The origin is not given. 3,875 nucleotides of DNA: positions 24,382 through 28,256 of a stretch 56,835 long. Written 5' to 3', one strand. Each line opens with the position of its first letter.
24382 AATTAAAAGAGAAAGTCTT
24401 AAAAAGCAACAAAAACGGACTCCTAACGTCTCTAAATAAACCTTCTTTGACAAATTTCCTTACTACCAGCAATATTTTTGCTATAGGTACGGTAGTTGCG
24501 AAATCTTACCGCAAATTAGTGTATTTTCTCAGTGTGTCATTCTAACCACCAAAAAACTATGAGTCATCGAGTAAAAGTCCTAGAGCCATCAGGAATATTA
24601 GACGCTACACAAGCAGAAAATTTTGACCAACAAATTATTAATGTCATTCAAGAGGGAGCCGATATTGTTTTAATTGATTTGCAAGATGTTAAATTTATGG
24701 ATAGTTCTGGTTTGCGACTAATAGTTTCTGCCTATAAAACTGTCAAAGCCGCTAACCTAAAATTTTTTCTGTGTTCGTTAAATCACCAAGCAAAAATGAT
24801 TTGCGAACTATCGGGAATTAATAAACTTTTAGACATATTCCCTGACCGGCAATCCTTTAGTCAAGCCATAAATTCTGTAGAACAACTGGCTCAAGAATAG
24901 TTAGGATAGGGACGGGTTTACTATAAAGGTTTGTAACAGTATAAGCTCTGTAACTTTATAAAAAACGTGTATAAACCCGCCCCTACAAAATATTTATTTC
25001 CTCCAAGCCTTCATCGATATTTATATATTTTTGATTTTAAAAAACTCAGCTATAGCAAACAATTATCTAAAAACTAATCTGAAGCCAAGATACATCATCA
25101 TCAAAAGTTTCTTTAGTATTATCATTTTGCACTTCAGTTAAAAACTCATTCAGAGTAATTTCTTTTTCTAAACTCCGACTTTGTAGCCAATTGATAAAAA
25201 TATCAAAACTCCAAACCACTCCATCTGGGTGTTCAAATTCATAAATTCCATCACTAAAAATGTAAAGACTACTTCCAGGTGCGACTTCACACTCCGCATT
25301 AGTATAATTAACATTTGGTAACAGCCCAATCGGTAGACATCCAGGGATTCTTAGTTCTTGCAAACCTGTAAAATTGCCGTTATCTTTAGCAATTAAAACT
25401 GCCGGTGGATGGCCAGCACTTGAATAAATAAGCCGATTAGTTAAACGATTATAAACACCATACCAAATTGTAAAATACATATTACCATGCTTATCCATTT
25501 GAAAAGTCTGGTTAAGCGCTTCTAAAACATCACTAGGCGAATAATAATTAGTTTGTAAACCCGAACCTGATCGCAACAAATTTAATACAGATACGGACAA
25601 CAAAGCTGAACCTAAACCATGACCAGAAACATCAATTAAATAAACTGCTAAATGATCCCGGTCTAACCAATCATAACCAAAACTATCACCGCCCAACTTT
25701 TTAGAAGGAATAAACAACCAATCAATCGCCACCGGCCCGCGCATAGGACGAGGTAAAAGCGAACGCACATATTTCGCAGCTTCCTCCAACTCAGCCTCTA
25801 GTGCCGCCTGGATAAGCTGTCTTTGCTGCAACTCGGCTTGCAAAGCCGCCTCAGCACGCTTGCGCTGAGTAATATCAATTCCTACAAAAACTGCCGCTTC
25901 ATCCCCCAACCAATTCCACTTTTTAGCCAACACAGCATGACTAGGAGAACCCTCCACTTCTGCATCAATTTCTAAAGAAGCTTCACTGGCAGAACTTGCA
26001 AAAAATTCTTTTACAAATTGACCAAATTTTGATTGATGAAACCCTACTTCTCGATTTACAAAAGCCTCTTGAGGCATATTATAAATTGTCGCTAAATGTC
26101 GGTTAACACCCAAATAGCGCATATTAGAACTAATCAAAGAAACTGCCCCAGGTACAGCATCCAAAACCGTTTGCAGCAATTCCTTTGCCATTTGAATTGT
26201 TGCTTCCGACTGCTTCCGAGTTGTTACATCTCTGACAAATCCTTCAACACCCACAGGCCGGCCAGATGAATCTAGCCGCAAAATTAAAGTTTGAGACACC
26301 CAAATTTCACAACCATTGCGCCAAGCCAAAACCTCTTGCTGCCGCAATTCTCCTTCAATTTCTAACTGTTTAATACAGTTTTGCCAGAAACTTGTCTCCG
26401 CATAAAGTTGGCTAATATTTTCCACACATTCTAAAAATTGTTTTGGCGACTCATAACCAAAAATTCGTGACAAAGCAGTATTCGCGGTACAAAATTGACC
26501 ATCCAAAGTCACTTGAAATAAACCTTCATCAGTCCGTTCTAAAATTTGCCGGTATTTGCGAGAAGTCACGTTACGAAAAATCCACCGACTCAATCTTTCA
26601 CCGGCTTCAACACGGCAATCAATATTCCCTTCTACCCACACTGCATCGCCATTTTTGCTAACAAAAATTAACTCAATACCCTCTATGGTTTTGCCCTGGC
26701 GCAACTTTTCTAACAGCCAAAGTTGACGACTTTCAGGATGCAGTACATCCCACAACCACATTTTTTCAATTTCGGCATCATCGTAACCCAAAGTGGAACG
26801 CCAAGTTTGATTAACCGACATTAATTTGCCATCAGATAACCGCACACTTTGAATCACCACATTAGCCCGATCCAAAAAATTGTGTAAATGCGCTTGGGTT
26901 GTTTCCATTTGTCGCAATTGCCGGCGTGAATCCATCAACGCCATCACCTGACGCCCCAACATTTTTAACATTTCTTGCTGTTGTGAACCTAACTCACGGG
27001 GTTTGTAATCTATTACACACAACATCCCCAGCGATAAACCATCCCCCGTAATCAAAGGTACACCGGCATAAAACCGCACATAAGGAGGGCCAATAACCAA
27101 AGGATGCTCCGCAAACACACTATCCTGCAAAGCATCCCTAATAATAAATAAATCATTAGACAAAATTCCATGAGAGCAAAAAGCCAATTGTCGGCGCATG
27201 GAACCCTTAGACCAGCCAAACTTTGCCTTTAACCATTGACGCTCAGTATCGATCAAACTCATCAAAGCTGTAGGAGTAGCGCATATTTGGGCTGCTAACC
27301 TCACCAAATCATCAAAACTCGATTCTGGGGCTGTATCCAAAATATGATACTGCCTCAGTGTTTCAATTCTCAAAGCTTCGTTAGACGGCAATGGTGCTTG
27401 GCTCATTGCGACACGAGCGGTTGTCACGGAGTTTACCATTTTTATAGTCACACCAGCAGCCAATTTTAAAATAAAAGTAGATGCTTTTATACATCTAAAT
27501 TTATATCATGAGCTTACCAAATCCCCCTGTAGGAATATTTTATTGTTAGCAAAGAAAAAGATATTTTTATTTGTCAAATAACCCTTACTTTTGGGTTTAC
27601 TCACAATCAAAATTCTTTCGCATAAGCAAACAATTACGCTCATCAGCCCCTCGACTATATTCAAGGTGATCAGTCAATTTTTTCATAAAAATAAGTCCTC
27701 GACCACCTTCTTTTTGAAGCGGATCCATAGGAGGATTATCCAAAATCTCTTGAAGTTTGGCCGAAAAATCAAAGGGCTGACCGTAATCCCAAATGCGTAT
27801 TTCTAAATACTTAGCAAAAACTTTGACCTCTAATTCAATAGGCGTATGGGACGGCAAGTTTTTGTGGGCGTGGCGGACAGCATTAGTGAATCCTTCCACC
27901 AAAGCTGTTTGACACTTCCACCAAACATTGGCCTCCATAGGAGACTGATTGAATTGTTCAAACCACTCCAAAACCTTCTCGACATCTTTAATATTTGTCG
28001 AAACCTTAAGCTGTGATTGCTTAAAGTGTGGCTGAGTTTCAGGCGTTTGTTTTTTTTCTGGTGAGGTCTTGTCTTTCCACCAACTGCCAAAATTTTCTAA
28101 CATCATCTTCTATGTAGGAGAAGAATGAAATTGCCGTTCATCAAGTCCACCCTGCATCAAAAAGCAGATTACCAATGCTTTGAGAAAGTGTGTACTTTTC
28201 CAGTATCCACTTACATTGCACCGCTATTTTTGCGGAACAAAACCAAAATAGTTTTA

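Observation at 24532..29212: Partner-switching module whose output domain is a sugar-phosphate transferase, not a sigma factor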

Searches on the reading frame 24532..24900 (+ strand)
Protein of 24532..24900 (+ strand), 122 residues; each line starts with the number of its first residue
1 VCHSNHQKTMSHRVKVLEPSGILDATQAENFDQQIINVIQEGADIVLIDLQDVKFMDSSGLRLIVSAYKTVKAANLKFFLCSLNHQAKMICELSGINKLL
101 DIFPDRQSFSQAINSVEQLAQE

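Call 3: search_protein_families(library=pfam, proteins=[window:24532-24900:+], max_evalue=0.01)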
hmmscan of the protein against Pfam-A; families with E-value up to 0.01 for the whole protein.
window:24532-24900:+ (122 aa): 2 families
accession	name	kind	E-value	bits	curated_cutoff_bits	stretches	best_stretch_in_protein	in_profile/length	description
PF01740.26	STAS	-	3e-20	72.4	22.6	1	11-107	7-104/106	STAS domain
PF13466.11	STAS_2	-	8.5e-09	35.9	29.2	1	20-96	4-79/80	STAS domain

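Call 4: search_protein_families(library=ncbifam, proteins=[window:24532-24900:+], max_evalue=0.01)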
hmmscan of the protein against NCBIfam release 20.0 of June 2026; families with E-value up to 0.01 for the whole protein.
window:24532-24900:+ (122 aa): 6 families
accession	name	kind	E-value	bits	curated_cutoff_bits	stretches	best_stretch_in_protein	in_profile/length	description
TIGR00377.1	ant_ant_sig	superfamily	8e-21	74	53.45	1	8-105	7-105/108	anti-sigma factor antagonist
TIGR02886.1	spore_II_AA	equivalog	2.9e-15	56.1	114.75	1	16-106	11-102/106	anti-sigma F factor antagonist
NF033618.0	mlaB_1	equivalog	0.00012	22.4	90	1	15-98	10-90/94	lipid asymmetry maintenance protein MlaB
NF008660.1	PRK11660.1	equivalog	0.00015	20.3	614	1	6-107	457-559/572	C4-dicarboxylic acid transporter DauA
NF047705.1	slr1659_superfam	superfamily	0.0019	18.5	100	1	19-66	21-71/111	slr1659 superfamily regulator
NF002134.0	PRK00971.1-4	equivalog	0.0048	15.7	557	1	4-81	319-395/429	glutaminase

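Call 68: search_solved_structures(query=window:24559-24900:+, max_evalue=0.01, show_alignments=4)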
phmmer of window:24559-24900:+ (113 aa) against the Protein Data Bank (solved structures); distinct sequences matched with E-value up to 0.01: 11.
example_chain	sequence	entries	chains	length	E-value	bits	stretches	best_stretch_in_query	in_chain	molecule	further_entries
1th8_B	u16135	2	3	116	5e-11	46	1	5-104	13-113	Anti-sigma F factor antagonist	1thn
1tid_B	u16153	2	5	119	1.5e-10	44.5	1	5-104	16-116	Anti-sigma F factor antagonist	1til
1auz_A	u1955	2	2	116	7.2e-10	42.3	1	8-95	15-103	SPOIIAA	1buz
6m36_B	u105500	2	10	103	7.5e-07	32.6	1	11-94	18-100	Anti-sigma-B factor antagonist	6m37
1sbo_A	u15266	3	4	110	1.4e-06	31.7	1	8-93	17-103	Putative anti-sigma factor antagonist TM1442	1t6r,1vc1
4qtp_A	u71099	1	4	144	6.2e-05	26.4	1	5-99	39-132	Anti-sigma factor antagonist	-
2ka5_A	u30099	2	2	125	0.00017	25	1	5-96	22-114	Putative anti-sigma factor antagonist TM_1081 | Putative anti-sigma factor antagonist TM1081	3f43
8ih8_A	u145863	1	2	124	0.00095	22.6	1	5-95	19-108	Anti-sigma-F factor antagonist RsfB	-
3t6o_A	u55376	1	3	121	0.0015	22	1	20-98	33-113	Sulfate transporter/antisigma-factor antagonist STAS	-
3mgl_A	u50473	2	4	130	0.0095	19.4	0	17-92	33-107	Sulfate permease family protein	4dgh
4hyl_A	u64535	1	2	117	0.0098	19.4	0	36-87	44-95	Stage II sporulation protein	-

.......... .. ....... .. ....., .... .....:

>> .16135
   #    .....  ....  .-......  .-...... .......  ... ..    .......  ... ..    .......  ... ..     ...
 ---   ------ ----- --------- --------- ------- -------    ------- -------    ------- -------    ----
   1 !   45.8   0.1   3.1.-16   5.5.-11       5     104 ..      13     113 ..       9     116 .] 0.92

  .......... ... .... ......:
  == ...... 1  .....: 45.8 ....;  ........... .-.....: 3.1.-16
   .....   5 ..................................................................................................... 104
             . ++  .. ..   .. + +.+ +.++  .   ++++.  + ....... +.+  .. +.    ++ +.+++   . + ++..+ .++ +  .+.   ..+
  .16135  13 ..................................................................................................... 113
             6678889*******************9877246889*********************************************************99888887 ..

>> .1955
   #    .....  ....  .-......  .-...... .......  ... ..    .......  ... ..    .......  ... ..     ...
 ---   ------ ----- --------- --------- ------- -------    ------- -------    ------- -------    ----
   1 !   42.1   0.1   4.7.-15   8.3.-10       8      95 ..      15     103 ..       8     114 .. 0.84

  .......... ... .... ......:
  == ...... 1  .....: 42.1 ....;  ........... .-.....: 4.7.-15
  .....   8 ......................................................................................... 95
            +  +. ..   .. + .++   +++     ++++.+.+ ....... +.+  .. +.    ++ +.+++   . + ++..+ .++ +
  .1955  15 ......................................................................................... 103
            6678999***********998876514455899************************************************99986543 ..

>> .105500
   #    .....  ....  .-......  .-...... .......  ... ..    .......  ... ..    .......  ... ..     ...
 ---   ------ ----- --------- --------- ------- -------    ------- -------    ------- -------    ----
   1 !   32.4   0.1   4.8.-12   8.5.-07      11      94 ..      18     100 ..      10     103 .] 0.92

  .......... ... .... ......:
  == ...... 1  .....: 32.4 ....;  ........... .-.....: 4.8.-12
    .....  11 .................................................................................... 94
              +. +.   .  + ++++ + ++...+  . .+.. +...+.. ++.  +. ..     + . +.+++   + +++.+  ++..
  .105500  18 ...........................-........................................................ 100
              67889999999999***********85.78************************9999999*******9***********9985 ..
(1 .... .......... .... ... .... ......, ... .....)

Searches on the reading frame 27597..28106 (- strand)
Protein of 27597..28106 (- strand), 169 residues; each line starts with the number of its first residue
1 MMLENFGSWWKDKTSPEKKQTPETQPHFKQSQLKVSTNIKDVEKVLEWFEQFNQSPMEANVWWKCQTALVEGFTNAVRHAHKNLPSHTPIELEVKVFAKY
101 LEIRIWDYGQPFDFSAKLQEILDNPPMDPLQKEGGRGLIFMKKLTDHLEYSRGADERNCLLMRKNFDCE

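Call 3: search_protein_families(library=pfam, proteins=[window:27597-28106:-], max_evalue=0.01)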
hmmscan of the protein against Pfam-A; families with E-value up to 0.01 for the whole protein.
window:27597-28106:- (169 aa): 2 families
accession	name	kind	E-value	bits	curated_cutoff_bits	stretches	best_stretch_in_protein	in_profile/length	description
PF13581.12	HATPase_c_2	-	1.2e-24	87.2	27.4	1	38-164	4-127/127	Histidine kinase-like ATPase domain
PF02518.31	HATPase_c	-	0.0029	18.5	26.4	1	67-147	8-86/111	Histidine kinase-, DNA gyrase B-, and HSP90-like ATPase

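Call 4: search_protein_families(library=ncbifam, proteins=[window:27597-28106:-], max_evalue=0.01)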
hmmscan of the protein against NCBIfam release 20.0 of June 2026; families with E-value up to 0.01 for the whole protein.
window:27597-28106:- (169 aa): 4 families
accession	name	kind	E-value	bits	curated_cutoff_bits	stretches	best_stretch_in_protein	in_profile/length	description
NF003144.0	PRK04069.1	equivalog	1.9e-10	40.4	145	1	67-150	45-129/161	anti-sigma B factor RsbW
TIGR01924.1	rsbW_low_gc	equivalog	1.1e-09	37.9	155.05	1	67-151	45-130/159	anti-sigma B factor RsbW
TIGR01925.2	spIIAB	equivalog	3.4e-05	23.8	135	1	65-166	38-136/137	anti-sigma F factor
NF041045.1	RsbA_anti_sig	subfamily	0.0033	16.7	210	1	18-153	167-291/303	anti-sigma factor RsbA family regulatory protein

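Call 43: search_solved_structures(query=window:27597-28106:-, max_evalue=1, show_alignments=3)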
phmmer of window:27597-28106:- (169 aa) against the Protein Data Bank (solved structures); distinct sequences matched with E-value up to 1: 3.
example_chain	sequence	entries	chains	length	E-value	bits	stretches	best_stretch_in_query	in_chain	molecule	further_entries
6m36_A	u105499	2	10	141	2.3e-07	34.3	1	67-149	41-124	Serine-protein kinase RsbW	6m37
3vw5_A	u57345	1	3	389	0.44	13.9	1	23-81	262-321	Cellobiose 2-epimerase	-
7b9v_F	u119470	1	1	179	0.89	12.9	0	9-59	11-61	Pre-mRNA-splicing factor CWC25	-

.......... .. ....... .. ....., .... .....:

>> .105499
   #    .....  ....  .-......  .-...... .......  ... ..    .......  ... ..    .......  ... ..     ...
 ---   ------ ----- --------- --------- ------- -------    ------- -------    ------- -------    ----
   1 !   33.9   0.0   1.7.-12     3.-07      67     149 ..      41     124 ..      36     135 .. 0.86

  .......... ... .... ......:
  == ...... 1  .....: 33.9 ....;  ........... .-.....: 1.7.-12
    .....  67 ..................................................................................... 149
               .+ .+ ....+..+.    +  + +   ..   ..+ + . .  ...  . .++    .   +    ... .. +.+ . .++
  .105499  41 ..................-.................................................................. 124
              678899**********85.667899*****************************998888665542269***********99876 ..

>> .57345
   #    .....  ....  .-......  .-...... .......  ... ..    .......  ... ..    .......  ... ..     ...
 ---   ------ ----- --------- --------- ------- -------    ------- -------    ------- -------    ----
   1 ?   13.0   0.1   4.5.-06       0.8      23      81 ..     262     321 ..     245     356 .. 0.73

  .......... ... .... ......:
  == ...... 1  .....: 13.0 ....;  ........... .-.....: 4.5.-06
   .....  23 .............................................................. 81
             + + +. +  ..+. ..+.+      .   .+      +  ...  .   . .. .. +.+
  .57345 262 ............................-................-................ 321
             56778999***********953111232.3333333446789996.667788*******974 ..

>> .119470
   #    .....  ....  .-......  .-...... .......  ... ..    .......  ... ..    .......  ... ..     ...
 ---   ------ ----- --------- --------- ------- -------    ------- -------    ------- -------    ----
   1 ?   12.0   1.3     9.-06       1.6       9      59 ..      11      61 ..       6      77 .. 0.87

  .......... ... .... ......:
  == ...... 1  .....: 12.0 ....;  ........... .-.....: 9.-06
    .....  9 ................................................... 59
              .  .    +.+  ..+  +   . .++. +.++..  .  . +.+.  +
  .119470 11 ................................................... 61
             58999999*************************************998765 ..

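Call 61: find_related_loci(query=A2, collection=metagenome_contigs, flank=4000)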
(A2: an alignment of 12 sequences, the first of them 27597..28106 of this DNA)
Query A2 (169 aa) in metagenome_contigs; peptide patterns used: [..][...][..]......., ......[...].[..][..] (x = any residue, [..] = any of these).
600 stretches matched a pattern (row limit reached: there are more); 452 encode a relative of the query (tblastn E <= 1e-3); the best 80 are kept; 80 distinct loci.
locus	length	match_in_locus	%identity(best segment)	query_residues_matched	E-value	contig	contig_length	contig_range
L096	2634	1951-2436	55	4-166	3e-61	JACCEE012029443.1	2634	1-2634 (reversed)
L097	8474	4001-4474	53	1-159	1e-57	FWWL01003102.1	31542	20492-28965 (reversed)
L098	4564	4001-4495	49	1-166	2e-56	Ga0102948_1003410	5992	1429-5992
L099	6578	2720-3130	61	28-164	9e-53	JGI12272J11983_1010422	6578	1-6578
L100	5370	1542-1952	61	28-164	9e-53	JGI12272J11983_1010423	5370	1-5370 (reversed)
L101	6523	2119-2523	60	29-164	3e-51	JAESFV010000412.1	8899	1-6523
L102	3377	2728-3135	57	28-164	4e-51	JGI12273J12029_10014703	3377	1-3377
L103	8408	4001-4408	58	30-166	5e-51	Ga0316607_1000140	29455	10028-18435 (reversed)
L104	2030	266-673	60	28-164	2e-51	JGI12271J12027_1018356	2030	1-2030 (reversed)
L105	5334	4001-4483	52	2-164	1e-50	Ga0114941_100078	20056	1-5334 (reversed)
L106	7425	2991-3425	56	20-166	4e-50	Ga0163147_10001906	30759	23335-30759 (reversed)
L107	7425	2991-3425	56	20-166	4e-50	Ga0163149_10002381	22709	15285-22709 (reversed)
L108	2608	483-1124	53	8-167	5e-50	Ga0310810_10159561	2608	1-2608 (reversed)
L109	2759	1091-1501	59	28-165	8e-50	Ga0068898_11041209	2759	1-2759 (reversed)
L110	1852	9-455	54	16-166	3e-50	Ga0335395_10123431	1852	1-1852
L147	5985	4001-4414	48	26-166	3e-46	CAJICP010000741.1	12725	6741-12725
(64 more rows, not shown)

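Call 65: search_protein_families(library=pfam, proteins=[L147:1949-3148:-, L147:312-680:+, L097:4697-7039:+], max_evalue=0.001)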
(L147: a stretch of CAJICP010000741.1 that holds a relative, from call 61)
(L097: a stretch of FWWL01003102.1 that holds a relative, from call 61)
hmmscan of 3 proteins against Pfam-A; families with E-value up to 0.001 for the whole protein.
L147:1949-3148:- (400 aa): 2 families
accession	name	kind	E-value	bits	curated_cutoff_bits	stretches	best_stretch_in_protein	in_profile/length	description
PF07228.17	SpoIIE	-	4.7e-41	141.3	25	1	205-397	2-189/192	Stage II sporulation protein E (SpoIIE)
PF00072.30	Response_reg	-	6.9e-28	97.5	30.2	1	27-139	1-111/111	Response regulator receiver domain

L147:312-680:+ (123 aa): 2 families
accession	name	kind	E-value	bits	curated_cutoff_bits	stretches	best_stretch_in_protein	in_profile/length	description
PF01740.26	STAS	-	1e-20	73.9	22.6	1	12-105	11-105/106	STAS domain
PF13466.11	STAS_2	-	7.5e-13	48.9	29.2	1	17-94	4-80/80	STAS domain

L097:4697-7039:+ (781 aa): 8 families
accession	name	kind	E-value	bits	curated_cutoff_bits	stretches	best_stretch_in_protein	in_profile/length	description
PF07228.17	SpoIIE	-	9.1e-39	133.8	25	1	583-778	1-189/192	Stage II sporulation protein E (SpoIIE)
PF13426.13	PAS_9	-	1.9e-15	57.4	27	1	196-293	6-103/103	PAS domain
PF08447.18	PAS_3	-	4.8e-15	56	25.6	2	203-270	1-70/89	PAS fold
PF01590.32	GAF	-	5.2e-14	53.4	22.4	1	18-145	3-129/133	GAF domain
PF08448.16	PAS_4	-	1.6e-12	48.1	23.1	0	200-295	14-109/110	PAS fold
PF13188.13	PAS_8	-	6.4e-12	45.4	21.8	0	299-341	1-43/65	PAS domain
PF00989.32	PAS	-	2.2e-09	37.8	22.6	1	300-410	2-113/113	PAS fold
PF13185.12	GAF_2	-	3.1e-06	27.9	28.6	1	53-146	44-132/136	GAF domain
